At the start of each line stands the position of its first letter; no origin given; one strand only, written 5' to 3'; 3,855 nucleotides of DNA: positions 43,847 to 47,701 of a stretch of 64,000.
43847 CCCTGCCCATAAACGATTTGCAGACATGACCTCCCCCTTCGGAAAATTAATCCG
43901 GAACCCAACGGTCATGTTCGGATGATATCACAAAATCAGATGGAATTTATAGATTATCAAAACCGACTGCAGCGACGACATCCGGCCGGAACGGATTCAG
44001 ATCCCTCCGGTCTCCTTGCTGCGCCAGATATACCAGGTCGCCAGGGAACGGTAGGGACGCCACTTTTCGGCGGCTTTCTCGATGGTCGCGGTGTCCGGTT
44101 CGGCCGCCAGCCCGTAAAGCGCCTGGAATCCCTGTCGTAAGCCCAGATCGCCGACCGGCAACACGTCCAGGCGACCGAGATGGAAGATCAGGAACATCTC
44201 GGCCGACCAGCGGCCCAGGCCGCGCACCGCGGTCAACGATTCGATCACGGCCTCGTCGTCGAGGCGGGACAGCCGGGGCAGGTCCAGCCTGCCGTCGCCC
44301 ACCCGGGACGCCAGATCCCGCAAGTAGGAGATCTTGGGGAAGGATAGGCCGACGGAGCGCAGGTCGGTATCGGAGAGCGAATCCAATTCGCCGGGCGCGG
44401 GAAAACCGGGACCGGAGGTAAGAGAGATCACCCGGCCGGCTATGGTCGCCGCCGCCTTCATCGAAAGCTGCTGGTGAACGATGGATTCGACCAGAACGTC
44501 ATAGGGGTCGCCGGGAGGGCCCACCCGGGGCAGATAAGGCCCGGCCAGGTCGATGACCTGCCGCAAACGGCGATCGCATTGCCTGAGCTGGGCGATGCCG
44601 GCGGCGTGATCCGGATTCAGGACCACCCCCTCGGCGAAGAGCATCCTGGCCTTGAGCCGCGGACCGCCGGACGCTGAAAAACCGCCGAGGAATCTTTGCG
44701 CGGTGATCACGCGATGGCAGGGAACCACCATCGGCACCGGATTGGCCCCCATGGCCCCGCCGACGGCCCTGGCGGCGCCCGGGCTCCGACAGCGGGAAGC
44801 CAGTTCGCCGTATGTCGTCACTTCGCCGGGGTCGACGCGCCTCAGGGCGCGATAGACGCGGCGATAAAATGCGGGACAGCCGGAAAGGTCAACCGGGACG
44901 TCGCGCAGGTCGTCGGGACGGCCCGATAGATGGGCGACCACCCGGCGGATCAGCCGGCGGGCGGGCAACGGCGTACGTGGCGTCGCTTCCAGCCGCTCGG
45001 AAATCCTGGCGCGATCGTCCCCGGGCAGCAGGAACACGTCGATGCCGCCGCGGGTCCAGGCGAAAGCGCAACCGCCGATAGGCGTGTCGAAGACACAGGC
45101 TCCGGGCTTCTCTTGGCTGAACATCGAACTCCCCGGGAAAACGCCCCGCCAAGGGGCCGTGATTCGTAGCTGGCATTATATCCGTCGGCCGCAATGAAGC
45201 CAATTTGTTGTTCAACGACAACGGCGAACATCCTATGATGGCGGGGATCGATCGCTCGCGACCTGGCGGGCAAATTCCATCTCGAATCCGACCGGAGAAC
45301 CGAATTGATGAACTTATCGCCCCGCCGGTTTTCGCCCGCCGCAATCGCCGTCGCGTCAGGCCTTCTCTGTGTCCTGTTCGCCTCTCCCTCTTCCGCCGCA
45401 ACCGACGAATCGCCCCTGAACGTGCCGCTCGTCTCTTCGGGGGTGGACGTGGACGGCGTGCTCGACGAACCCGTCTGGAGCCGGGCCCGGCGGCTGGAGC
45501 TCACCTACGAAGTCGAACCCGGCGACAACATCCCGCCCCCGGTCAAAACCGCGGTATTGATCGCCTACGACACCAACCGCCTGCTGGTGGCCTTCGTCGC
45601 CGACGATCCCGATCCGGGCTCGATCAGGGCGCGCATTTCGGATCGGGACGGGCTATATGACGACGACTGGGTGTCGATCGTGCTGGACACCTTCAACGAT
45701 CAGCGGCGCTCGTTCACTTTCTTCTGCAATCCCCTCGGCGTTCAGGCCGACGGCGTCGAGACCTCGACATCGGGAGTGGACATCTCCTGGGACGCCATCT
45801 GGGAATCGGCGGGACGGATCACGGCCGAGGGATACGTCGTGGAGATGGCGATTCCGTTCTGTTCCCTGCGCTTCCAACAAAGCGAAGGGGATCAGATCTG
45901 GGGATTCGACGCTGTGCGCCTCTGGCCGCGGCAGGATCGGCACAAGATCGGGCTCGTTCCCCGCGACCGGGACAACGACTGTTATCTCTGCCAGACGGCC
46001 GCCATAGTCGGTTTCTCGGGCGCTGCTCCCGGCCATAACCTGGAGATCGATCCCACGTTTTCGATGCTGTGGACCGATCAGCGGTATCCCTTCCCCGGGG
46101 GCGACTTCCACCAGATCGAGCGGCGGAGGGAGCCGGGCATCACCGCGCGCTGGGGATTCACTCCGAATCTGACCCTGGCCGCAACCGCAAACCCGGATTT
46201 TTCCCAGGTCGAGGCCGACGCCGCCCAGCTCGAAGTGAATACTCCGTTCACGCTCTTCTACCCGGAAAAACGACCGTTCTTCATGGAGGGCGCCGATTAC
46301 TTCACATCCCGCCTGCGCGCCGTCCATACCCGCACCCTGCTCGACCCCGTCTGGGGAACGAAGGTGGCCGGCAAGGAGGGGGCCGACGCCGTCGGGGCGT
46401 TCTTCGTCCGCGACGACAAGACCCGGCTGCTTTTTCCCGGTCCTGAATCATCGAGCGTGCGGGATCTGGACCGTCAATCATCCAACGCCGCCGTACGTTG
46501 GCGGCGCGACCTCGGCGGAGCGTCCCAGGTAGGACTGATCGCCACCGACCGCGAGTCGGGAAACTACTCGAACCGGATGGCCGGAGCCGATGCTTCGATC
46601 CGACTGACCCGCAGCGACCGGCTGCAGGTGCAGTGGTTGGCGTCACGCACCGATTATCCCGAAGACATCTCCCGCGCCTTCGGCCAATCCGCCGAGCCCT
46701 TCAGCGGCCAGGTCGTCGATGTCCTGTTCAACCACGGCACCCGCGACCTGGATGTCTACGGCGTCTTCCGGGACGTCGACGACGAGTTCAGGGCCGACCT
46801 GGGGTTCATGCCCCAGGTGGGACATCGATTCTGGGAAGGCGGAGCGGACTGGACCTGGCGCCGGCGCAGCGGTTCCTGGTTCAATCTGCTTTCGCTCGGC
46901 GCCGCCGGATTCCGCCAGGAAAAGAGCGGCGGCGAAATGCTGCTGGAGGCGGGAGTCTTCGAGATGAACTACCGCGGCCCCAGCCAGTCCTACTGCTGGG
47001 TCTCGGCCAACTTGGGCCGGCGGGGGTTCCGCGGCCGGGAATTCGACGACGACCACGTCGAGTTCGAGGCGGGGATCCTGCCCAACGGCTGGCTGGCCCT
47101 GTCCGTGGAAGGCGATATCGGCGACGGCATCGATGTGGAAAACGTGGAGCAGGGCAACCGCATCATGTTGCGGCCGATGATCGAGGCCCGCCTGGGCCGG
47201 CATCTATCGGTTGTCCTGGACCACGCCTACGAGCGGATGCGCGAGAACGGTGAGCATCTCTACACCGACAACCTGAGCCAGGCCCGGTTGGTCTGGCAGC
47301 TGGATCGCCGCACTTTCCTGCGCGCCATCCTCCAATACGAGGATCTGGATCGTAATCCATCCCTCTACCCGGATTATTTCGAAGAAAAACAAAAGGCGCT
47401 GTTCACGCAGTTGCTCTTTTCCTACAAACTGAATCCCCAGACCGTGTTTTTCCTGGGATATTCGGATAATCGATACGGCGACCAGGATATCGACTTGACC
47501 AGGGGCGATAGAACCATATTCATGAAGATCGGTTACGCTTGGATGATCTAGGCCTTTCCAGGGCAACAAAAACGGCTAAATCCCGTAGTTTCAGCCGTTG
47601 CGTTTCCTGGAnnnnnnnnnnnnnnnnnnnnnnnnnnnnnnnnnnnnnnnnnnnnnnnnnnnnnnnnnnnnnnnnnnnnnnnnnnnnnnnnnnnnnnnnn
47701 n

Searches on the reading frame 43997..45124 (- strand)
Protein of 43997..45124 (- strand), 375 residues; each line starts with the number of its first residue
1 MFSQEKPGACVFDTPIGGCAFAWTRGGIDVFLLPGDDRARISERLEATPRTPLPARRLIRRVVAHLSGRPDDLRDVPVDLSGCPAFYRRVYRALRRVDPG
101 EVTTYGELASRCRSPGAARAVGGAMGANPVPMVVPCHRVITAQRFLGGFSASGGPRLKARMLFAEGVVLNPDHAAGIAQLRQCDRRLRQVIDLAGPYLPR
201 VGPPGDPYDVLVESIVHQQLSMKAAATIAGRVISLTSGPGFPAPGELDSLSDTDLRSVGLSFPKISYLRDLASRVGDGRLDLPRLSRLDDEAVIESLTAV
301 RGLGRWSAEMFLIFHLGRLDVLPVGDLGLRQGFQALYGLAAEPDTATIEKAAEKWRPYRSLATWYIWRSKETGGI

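Call 32: search_protein_families(library=pfam, proteins=[window:43997-45124:-], max_evalue=0.0001)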
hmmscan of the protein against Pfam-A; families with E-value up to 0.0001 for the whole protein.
window:43997-45124:- (375 aa): 2 families
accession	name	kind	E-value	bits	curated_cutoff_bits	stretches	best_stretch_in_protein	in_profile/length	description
PF01035.26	DNA_binding_1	-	3.7e-28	97.6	27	1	85-167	1-81/81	6-O-methylguanine DNA methyltransferase, DNA binding domain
PF00730.31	HhH-GPD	-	5.3e-13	49.7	26.2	1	212-356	1-107/108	HhH-GPD superfamily base excision DNA repair protein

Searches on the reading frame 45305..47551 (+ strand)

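Call 32: search_protein_families(library=pfam, proteins=[window:45305-47551:+], max_evalue=0.0001)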
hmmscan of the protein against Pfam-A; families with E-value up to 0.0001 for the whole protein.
window:45305-47551:+ (748 aa): 2 families
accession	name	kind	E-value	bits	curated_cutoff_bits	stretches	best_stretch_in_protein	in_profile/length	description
PF19313.5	DUF5916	-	6.5e-12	45.4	22.6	1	273-334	24-84/572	Domain of unknown function (DUF5916)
PF06452.16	CBM9_1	-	7.9e-08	32.8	23.4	1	49-203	1-146/185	Carbohydrate family 9 binding domain-like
